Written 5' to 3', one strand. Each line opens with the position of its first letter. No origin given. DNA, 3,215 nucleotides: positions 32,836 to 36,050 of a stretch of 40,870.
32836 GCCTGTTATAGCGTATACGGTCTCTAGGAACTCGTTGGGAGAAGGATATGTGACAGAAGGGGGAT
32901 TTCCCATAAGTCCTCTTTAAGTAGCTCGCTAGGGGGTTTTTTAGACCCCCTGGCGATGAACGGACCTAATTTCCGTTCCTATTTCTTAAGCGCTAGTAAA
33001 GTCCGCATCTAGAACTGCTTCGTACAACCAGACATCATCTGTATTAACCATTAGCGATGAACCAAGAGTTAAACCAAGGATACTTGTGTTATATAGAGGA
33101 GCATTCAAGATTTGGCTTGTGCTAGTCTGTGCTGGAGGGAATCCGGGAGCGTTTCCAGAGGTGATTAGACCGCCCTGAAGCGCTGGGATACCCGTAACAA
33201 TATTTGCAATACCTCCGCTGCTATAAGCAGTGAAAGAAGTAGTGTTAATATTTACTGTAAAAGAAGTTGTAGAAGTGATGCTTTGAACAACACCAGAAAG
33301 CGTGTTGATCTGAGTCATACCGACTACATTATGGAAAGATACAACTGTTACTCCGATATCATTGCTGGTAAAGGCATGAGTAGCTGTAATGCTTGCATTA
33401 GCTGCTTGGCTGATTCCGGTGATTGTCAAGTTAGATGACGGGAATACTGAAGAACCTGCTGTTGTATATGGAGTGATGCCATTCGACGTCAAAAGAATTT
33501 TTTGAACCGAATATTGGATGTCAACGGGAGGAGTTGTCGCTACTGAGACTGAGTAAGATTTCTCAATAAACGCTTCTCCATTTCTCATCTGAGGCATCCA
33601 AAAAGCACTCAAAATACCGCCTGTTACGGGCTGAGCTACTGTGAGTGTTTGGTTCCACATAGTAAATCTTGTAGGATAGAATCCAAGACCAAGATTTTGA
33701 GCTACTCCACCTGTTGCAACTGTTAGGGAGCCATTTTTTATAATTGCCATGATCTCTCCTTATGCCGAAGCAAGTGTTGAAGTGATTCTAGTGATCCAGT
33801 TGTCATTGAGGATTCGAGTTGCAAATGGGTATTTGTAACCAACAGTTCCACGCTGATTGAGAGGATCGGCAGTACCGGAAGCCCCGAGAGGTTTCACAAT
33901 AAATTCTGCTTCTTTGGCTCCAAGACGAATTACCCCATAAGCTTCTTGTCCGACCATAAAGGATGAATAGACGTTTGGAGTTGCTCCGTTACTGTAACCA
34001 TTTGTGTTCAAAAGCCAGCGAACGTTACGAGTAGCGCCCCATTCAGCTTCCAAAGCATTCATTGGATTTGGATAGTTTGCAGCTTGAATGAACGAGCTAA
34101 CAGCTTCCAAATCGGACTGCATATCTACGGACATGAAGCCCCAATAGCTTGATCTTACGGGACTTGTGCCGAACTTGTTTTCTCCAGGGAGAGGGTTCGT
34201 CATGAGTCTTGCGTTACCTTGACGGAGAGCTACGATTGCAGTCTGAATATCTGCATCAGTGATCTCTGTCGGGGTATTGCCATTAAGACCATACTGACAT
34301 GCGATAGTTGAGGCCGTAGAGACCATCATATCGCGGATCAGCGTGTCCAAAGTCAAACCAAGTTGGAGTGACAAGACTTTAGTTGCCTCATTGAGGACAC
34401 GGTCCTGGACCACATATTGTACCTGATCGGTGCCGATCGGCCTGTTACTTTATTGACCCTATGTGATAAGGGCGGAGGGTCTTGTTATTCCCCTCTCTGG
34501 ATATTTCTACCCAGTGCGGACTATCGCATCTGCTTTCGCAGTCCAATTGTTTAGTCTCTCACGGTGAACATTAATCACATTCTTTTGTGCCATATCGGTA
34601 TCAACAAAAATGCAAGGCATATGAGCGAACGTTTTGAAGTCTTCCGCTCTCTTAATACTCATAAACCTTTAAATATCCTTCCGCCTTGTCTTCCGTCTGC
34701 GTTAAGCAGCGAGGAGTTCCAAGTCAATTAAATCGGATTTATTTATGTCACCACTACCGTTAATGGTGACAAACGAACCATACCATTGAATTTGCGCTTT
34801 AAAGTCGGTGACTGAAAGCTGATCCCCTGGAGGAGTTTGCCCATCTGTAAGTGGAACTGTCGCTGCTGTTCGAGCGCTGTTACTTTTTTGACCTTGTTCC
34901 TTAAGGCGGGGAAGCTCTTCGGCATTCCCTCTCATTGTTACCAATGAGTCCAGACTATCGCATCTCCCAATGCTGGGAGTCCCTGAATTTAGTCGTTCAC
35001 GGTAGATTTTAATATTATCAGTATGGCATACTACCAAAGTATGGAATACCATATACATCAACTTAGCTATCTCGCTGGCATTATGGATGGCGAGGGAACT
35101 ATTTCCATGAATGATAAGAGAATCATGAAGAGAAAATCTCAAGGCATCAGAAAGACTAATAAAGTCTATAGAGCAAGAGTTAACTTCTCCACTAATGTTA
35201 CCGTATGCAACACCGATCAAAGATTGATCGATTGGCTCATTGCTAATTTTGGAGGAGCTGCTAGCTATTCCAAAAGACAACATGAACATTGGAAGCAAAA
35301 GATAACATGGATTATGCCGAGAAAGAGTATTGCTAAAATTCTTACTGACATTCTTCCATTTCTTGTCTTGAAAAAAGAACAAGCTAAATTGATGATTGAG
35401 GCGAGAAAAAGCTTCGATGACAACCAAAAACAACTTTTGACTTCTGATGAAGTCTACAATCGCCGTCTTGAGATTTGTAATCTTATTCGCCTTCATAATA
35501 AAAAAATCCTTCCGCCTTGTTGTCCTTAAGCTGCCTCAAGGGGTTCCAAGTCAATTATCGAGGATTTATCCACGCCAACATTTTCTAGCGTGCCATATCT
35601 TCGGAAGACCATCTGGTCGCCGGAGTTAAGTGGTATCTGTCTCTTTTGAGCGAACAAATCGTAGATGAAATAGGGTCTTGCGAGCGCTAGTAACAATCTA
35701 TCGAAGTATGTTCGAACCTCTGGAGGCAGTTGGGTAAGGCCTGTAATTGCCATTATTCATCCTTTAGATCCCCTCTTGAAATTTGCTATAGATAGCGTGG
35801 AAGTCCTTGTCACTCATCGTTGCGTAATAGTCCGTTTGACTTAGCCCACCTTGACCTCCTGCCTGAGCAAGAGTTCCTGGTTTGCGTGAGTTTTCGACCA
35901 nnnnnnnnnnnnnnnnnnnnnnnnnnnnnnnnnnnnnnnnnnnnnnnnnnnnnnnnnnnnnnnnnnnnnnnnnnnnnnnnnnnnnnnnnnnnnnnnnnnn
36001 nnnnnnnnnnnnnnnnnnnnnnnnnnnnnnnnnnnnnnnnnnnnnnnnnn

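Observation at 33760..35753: Major capsid gene split into three exons by two group I introns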

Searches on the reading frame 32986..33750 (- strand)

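Call 6: search_protein_families(library=phrogs, proteins=[window:32986-33750:-], max_evalue=0.01)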
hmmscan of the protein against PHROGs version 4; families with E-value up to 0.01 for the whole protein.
window:32986-33750:- (254 aa): 0 families

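Call 70: search_protein_families(library=pfam, proteins=[window:32986-33750:-], max_evalue=0.1)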
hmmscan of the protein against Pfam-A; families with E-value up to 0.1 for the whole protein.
window:32986-33750:- (254 aa): 1 family
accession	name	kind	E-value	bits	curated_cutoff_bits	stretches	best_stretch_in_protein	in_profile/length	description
PF16190.11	E1_FCCH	-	2e-07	31.4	29.5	1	136-183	21-67/70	Ubiquitin-activating enzyme E1 FCCH domain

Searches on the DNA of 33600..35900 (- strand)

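Call 4: search_rna_families(source=window, start=33600, end=35900, threshold=evalue, max_evalue=10, show_alignments=4)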
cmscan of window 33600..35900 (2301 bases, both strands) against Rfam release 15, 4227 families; matches with E-value up to 10: 1.
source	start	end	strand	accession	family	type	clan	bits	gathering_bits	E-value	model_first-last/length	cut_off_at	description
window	35411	35463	+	RF00289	SNORND104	Gene; snRNA; snoRNA; CD-box;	CL00077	14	40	7.3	1-70/70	no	Small nucleolar RNA SNORD104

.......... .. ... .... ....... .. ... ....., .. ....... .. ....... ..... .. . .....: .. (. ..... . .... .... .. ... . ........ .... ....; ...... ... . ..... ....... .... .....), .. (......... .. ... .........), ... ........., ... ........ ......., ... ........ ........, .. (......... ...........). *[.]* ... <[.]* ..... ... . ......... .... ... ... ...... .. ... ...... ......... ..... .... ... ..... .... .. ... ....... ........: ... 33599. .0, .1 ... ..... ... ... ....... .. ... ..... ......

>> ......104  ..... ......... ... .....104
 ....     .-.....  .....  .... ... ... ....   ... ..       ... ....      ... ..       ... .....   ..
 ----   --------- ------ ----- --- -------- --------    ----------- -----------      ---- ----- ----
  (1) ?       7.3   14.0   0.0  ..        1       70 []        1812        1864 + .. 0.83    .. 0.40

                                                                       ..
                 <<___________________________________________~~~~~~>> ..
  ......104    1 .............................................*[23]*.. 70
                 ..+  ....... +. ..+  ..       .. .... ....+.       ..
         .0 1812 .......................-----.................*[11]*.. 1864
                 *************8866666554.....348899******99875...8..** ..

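Call 9: search_dna_similar(query=window:34400-35620:-, collection=phages, mode=distant, max_rows=30)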
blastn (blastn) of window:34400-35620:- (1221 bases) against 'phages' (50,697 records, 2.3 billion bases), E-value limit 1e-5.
No match.

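Call 13: search_rna_families(source=window, start=34425, end=34775, threshold=evalue, max_evalue=10, show_alignments=3)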
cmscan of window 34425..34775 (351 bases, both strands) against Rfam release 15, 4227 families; matches with E-value up to 10: 3.
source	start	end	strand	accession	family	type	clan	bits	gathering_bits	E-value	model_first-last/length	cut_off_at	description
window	34624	34685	-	RF00350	snoZ152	Gene; snRNA; snoRNA; CD-box;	-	15.4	50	4.7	1-109/109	no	Small nucleolar RNA Z152/R70/R12/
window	34661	34767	-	RF03137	S15-Methanomicrobia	Cis-reg; leader;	CL00121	14.3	42.2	4.5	1-74/74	no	S15-Methanomicrobia ribosomal protein leader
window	34686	34771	-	RF03142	L2-Alphaproteobacteria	Cis-reg; leader;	-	10.2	37.8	5.2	1-66/66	no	L2-Alphaproteobacteria ribosomal protein leader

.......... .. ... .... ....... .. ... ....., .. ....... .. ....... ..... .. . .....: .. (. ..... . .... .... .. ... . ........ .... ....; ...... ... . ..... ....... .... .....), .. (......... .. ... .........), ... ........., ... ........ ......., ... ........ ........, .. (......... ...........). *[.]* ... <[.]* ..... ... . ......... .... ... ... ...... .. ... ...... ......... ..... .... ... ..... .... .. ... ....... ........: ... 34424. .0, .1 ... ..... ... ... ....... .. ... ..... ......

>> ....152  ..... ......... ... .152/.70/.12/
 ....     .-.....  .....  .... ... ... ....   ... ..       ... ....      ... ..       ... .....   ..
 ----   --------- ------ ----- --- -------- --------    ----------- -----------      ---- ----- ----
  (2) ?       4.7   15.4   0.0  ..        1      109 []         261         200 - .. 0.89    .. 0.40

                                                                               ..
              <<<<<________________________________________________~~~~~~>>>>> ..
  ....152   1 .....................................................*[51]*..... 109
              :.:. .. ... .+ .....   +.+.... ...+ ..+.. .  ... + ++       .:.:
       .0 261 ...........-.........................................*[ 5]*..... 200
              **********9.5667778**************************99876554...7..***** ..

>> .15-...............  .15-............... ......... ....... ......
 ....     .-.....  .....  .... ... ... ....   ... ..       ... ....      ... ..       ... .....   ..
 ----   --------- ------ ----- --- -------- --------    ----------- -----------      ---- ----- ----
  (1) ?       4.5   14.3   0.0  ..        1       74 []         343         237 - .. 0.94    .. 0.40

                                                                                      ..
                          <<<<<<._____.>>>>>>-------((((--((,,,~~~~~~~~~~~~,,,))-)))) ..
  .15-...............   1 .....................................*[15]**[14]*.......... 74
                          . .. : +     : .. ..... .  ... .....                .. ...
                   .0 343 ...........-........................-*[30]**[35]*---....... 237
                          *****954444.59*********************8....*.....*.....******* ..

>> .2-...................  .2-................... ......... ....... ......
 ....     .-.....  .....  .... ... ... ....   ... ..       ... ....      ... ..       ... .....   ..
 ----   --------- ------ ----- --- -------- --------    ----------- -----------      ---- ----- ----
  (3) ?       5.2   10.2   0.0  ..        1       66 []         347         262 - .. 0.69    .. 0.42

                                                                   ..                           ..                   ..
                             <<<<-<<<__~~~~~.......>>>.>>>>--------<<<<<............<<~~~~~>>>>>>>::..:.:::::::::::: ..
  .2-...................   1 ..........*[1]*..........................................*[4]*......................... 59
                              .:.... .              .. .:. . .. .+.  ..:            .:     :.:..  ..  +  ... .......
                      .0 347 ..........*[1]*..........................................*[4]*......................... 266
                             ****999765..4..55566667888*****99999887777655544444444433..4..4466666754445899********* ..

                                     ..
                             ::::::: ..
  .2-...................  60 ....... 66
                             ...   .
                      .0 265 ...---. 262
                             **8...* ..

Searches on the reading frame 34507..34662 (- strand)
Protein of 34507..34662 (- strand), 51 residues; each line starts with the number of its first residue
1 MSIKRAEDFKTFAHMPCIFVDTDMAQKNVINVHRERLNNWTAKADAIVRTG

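Call 5: search_protein_families(library=pfam, proteins=[window:34507-34662:-], max_evalue=0.1)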
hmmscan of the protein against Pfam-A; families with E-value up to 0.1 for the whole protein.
window:34507-34662:- (51 aa): 0 families

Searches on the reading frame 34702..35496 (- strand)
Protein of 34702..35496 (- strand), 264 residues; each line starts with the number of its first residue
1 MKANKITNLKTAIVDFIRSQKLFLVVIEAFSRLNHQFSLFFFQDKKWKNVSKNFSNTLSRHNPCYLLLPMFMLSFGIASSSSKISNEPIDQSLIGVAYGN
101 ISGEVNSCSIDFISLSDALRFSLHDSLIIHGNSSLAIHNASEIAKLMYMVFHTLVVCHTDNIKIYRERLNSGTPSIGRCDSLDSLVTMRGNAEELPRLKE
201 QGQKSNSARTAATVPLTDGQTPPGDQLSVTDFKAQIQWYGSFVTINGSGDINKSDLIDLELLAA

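Call 70: search_protein_families(library=pfam, proteins=[window:34702-35496:-], max_evalue=0.1)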
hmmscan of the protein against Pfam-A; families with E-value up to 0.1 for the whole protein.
window:34702-35496:- (264 aa): 1 family
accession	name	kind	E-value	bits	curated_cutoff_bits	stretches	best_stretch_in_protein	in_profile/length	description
PF07840.17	FadR_C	-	0.027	14.8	23.6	0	19-59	86-126/164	FadR C-terminal domain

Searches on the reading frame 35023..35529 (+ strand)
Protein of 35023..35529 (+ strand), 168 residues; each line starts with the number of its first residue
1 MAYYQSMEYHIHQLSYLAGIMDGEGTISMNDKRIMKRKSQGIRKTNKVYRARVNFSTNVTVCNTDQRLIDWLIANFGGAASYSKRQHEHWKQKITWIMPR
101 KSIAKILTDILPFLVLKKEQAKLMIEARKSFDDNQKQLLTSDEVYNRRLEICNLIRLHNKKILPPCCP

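Call 5: search_protein_families(library=pfam, proteins=[window:35023-35529:+], max_evalue=0.1)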
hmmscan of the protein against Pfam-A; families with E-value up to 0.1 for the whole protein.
window:35023-35529:+ (168 aa): 2 families
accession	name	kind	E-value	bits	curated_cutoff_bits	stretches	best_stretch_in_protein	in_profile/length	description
PF00961.24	LAGLIDADG_1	-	0.0016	19.7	23.1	1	17-110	1-81/102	LAGLIDADG endonuclease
PF11536.14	DUF3226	-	0.033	14.4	27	1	95-138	111-152/208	Protein of unknown function (DUF3226)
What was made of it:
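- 35023..35529 (+): Single-motif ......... homing-endonuclease gene (168 aa, motif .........), antisense to the intron. It fills loop L6a. Its last ~10 codons and its TAA stop overlap the P6a, P6, P4' and P5 strands. Pfam PF00961, 19.7 bits, E 0.0016, below the 23.1-bit cut-off (call 5).
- On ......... homing endonuclease: Pfam PF00961 gives 19.7 bits, below the 23.1-bit cut-off (call 5).
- The Pfam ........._1 score is below the curated cut-off (call 5).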

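Call 6: search_protein_families(library=phrogs, proteins=[window:35023-35529:+], max_evalue=0.01)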
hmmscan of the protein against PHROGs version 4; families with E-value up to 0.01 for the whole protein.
window:35023-35529:+ (168 aa): 1 family
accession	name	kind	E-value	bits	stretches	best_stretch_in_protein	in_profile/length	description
phrog_5046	-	DNA, RNA and nucleotide metabolism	1.2e-20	75.3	1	13-159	7-141/161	HNH endonuclease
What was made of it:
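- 35023..35529 (+): phrog_5046, E 1.2e-20 (call 6).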

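Call 53: search_solved_structures(query=window:35023-35529:+, max_evalue=1, show_alignments=1)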
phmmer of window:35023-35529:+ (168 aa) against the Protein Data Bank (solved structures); distinct sequences matched with E-value up to 1: 37.
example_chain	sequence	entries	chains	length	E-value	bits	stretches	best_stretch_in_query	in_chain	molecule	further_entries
3mx9_A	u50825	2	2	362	5.3e-06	29.7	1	8-128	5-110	Protein scV3V2(G19S) | scV3V2(G19S)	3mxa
3fd2_A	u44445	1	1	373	0.0011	22.2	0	103-135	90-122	Site-specific DNA endonuclease I-MsoI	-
2vbj_A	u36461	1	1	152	0.0047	20.1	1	8-138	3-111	DNA ENDONUCLEASE I-CREI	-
6fb0_B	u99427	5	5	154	0.0048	20.1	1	8-129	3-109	DNA endonuclease I-CreI | I-CreI monomer B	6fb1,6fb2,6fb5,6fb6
2vbl_A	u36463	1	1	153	0.0049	20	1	8-138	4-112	DNA ENDONUCLEASE I-CREI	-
2vbn_A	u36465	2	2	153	0.0062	19.7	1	8-129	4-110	DNA ENDONUCLEASE I-CREI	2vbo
2o7m_A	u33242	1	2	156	0.0086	19.2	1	8-129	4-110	DNA endonuclease I-CreI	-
4aab_A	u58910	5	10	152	0.0087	19.2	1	8-129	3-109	DNA ENDONUCLEASE I-CREI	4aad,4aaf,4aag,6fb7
4aae_A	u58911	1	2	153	0.0088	19.2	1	8-129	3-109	DNA ENDONUCLEASE I-CREI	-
6fb8_A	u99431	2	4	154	0.0091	19.2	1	8-129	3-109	DNA endonuclease I-CreI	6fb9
1bp7_A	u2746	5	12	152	0.0099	19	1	8-129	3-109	PROTEIN (I-CREI) | DNA ENDONUCLEASE I-CREI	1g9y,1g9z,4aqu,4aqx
1n3e_A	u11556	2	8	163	0.01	19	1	8-129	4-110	DNA endonuclease I-CreI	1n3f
1t9j_A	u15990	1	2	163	0.01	19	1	8-129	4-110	DNA endonuclease I-CreI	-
2vbn_B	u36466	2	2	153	0.011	19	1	8-129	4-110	DNA ENDONUCLEASE I-CREI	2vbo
2i3p_A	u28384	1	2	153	0.011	18.9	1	8-129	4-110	DNA endonuclease I-CreI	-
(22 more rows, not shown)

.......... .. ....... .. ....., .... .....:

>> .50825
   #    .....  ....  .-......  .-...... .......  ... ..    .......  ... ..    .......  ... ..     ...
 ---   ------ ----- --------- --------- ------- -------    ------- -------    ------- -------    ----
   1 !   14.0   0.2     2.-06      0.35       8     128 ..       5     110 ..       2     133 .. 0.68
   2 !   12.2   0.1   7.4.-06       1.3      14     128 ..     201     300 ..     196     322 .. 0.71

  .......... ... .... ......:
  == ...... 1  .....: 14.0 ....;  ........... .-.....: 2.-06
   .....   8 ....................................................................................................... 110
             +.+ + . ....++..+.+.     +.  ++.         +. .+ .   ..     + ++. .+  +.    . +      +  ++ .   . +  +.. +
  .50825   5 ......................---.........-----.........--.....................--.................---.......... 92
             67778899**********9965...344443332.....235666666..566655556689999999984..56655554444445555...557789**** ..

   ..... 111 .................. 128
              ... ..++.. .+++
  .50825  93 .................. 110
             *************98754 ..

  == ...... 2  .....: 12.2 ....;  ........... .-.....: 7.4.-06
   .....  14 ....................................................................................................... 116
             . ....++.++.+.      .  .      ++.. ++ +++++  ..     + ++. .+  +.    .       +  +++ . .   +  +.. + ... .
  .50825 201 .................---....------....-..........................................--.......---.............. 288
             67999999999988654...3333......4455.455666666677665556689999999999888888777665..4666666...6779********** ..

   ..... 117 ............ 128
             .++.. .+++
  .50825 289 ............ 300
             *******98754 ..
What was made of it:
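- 35023..35529 (+): I-CreI and its engineered variants in the PDB, E 5e-6 to 0.01 (call 53).
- On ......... homing endonuclease: The motif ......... aligns to I-CreI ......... (call 53). phrog_5046 gives E 1e-20 (call 6).
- Closest known: I-CreI-type single-motif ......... homing endonucleases. Same: About 165 aa with one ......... motif (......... aligned to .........), encoded in a loop of a group I intron (call 53).
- Endonuclease homology: calls 5, 6, 53.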

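Call 62: list_cluster_members(proteins=[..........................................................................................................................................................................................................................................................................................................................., window:35023-35529:+, window:34702-35496:-, window:35526-35753:-])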
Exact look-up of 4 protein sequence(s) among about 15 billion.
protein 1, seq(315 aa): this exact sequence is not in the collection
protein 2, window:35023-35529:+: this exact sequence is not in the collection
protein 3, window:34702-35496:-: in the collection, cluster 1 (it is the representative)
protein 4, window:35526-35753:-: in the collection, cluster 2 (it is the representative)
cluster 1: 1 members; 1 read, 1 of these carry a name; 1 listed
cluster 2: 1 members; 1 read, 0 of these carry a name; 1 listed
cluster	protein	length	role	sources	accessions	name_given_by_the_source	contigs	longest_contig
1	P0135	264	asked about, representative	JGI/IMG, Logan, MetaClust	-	\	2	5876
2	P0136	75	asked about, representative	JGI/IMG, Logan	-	-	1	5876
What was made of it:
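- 34702..35496 (-): Capsid-sense 'shadow' ORF (264 aa), exactly codon-aligned with the antisense endonuclease gene. Its AUG at 35496 lies 10 nt after GGAAGGA. It runs through L6a and the 3' core half, continues in frame through exon 2, and stops at the UAA in L5 of intron 2. The source's gene caller called it as a gene (P0135, call 62).
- The window's own ORFs occur exactly in other public assemblies (call 62). The exact spliced protein is absent from the 15-billion-protein collection (call 62). The window's exon-1 and shadow ORFs recur exactly in other assemblies (call 62).
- Tried and rejected: It is absent (call 62), so there is no RNA-derived or intron-less twin to prove the junctions.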
